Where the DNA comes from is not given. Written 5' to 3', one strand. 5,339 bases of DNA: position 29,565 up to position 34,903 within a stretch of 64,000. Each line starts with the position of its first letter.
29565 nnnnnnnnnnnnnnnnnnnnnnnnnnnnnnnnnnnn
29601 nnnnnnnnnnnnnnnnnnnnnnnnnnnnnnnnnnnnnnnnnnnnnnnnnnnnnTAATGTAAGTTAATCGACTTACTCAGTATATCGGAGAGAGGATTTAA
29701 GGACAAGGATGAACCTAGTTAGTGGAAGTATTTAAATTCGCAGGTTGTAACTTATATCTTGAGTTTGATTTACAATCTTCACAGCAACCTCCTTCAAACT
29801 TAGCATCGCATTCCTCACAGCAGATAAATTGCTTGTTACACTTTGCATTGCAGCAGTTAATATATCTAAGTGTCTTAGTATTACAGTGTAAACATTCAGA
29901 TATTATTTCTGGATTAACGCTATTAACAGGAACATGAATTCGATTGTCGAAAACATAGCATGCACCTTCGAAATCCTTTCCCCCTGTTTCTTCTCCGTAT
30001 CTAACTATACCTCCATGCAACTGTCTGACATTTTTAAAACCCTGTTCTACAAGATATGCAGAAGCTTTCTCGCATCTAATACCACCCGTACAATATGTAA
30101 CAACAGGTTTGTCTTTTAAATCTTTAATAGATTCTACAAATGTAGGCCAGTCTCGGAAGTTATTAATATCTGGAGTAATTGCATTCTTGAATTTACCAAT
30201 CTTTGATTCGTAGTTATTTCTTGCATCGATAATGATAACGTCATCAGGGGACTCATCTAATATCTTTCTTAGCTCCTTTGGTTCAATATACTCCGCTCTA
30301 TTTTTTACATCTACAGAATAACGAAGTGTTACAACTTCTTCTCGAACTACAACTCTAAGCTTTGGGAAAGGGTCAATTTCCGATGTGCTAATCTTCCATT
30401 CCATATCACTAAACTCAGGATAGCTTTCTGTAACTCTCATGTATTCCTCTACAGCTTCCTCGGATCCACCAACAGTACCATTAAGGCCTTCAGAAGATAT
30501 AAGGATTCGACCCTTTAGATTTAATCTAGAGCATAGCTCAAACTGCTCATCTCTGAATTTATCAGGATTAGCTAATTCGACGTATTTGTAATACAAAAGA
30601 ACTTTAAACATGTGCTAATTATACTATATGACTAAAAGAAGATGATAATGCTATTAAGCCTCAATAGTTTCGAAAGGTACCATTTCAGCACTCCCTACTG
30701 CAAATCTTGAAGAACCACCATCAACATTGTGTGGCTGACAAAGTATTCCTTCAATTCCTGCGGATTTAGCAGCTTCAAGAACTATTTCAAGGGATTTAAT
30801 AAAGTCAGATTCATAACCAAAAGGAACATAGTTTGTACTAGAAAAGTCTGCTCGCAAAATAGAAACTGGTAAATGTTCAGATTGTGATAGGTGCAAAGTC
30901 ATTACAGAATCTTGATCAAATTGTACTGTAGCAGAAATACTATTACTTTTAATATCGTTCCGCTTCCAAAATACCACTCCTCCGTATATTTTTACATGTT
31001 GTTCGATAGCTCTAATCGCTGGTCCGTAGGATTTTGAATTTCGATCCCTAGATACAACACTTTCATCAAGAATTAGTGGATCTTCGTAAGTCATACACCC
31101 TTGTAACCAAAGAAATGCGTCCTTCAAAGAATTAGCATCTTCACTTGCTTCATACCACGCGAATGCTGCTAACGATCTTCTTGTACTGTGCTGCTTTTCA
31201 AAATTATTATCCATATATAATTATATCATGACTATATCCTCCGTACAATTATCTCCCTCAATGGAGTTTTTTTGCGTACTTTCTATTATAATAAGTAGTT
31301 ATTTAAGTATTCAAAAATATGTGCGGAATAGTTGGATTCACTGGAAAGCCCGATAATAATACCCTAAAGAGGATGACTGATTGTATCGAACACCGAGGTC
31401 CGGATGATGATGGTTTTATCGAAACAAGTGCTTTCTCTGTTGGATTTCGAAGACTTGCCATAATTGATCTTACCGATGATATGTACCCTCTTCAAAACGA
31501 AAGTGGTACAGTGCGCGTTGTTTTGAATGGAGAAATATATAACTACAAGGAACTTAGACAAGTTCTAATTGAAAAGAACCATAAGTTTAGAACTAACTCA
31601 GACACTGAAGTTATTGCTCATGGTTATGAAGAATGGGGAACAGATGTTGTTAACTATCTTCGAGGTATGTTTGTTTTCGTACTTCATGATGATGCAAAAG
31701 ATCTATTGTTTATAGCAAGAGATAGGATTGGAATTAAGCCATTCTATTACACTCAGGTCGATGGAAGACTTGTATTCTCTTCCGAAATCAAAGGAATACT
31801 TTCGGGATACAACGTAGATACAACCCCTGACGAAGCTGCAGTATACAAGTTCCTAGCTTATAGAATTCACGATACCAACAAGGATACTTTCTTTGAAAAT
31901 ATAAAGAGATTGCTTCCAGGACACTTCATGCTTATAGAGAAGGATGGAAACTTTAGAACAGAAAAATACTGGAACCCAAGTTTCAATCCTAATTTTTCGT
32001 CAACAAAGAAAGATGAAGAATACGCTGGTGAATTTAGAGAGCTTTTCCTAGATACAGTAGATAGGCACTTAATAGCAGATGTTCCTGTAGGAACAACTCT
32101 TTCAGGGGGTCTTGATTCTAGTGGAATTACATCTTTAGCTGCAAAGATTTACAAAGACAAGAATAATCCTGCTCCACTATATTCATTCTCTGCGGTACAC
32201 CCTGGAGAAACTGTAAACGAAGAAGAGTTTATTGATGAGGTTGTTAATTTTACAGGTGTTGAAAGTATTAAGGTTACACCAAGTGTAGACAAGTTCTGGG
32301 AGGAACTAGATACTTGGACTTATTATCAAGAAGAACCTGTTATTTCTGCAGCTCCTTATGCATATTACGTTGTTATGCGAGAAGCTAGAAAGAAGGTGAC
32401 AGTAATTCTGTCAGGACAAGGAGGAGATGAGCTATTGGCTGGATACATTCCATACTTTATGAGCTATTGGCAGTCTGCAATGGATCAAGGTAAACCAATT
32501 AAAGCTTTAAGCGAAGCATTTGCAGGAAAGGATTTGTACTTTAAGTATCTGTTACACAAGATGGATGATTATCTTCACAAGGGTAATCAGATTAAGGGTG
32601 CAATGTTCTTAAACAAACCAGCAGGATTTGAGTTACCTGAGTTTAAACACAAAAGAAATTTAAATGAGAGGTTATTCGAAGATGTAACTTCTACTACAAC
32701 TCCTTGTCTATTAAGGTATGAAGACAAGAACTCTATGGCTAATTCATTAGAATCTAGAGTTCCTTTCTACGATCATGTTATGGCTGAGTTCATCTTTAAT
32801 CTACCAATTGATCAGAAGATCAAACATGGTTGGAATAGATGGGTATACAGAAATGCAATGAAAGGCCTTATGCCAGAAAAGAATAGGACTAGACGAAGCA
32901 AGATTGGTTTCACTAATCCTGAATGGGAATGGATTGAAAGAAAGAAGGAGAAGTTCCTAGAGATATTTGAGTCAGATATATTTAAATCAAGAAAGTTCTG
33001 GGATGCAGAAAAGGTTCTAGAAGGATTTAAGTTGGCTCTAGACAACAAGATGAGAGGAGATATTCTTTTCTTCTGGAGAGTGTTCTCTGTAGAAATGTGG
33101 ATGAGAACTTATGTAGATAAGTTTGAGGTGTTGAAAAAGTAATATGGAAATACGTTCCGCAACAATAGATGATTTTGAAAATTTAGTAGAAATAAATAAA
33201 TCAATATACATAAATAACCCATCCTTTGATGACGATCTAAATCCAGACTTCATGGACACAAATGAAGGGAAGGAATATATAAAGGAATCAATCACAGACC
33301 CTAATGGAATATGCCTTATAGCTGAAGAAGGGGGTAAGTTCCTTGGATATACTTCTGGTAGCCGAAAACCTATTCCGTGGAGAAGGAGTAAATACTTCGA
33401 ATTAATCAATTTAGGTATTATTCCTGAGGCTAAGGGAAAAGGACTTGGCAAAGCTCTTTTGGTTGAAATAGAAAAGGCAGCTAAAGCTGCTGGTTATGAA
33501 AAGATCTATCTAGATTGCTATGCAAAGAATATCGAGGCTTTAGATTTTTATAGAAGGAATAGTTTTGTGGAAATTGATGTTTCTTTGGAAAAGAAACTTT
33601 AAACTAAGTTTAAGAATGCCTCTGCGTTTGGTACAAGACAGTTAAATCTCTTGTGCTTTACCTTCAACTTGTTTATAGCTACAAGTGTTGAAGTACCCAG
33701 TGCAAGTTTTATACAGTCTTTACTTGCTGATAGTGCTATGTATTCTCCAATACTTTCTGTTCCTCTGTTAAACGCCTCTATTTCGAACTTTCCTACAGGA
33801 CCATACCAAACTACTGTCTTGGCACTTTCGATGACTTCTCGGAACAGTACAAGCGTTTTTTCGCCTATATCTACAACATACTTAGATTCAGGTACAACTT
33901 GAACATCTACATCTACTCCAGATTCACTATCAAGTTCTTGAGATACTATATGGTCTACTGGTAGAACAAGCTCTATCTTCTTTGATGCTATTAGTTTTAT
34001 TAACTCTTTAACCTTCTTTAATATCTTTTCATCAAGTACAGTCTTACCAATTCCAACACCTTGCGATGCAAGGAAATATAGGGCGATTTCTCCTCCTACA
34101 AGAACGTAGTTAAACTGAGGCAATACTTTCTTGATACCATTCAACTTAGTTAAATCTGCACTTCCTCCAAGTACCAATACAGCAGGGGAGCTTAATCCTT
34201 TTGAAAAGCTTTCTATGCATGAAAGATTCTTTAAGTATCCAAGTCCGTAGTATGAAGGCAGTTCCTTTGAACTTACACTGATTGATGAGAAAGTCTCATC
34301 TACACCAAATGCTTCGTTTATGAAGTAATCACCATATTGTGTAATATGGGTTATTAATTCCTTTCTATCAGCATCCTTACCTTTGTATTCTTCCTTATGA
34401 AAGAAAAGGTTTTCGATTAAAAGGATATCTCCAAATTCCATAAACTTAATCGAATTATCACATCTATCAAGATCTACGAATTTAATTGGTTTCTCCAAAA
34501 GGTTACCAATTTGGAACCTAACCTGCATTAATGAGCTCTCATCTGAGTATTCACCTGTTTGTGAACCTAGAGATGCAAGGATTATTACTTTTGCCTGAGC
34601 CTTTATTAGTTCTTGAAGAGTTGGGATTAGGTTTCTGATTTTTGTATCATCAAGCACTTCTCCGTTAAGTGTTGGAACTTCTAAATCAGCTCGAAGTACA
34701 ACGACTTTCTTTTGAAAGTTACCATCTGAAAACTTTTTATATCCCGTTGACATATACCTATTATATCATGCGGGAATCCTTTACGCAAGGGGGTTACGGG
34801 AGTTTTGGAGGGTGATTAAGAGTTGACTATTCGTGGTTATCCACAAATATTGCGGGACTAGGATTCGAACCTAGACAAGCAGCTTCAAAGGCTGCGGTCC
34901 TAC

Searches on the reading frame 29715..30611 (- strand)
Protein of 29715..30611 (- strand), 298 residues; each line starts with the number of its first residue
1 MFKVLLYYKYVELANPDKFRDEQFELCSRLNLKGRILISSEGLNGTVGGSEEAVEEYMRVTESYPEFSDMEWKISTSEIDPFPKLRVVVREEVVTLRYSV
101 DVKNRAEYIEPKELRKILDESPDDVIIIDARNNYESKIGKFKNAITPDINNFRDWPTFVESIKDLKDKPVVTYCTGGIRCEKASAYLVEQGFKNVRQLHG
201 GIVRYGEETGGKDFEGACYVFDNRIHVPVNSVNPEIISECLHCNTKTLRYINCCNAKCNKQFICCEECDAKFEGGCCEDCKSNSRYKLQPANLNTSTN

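Call 27: search_protein_families(library=pfam, proteins=[window:29715-30611:-], max_evalue=0.00001)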
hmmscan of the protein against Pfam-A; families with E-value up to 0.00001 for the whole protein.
window:29715-30611:- (298 aa): 3 families
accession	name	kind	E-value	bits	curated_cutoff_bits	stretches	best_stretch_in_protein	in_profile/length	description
PF17773.7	UPF0176_N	-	1.2e-25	90.2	26.2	1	3-93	2-92/92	UPF0176 acylphosphatase like domain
PF12368.13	Rhodanese_C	-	5.9e-18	65.4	26.9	1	215-281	1-66/66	Rhodanase C-terminal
PF00581.25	Rhodanese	-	3.6e-12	47.1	22.2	1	111-205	2-99/102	Rhodanese-like domain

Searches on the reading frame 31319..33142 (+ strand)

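Call 3: search_protein_families(library=pfam, proteins=[window:31319-33142:+], max_evalue=0.01)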
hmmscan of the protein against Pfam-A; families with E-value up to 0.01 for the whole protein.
window:31319-33142:+ (607 aa): 4 families
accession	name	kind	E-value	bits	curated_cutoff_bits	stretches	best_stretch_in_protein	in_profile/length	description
PF00733.27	Asn_synthase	-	6.9e-65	220.5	21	1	238-596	1-354/354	Asparagine synthase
PF13537.11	GATase_7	-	3.6e-41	140.5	25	1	44-161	2-122/123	Glutamine amidotransferase domain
PF13522.11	GATase_6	-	4e-35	121.1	27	1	28-156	1-130/130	Glutamine amidotransferase domain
PF12481.13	DUF3700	-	2.1e-05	24.6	27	1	109-160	124-176/228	Aluminium induced protein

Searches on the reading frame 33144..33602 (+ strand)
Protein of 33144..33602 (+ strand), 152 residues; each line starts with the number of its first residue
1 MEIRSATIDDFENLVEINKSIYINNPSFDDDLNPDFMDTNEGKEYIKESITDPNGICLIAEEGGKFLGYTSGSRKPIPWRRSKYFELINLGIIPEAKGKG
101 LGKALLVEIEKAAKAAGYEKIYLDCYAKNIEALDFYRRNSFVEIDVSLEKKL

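Call 3: search_protein_families(library=pfam, proteins=[window:33144-33602:+], max_evalue=0.01)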
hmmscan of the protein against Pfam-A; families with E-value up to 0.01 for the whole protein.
window:33144-33602:+ (152 aa): 5 families
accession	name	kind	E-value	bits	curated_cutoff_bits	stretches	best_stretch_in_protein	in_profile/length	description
PF00583.31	Acetyltransf_1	-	2.8e-17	63.5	20.7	1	32-139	8-114/116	Acetyltransferase (GNAT) family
PF13508.13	Acetyltransf_7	-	1.4e-10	41.9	27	1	54-143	2-84/84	Acetyltransferase (GNAT) domain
PF13673.13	Acetyltransf_10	-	1.1e-08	35.6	23.6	1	43-150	19-116/128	Acetyltransferase (GNAT) domain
PF13302.13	Acetyltransf_3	-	0.0011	20.1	25.4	1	3-140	4-136/138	Acetyltransferase (GNAT) domain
PF13420.13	Acetyltransf_4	-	0.0056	17.2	24.3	1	3-138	1-131/155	Acetyltransferase (GNAT) domain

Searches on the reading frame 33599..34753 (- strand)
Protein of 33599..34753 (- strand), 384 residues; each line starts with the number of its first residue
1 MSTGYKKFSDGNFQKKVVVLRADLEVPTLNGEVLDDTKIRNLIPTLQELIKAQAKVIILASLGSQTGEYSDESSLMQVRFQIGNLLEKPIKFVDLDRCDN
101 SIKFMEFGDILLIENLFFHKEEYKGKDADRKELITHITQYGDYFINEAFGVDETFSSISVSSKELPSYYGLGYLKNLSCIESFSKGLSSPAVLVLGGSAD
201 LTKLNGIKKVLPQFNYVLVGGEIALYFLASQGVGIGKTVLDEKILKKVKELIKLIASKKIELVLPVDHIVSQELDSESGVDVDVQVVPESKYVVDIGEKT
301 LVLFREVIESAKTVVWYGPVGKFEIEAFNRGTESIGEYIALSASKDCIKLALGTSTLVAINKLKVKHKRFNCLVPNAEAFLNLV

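Call 3: search_protein_families(library=pfam, proteins=[window:33599-34753:-], max_evalue=0.01)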
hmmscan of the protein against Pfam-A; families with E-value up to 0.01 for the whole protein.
window:33599-34753:- (384 aa): 1 family
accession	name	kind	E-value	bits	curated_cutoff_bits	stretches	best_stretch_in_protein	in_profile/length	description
PF00162.24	PGK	-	1e-79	268.8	27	1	10-382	3-374/379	Phosphoglycerate kinase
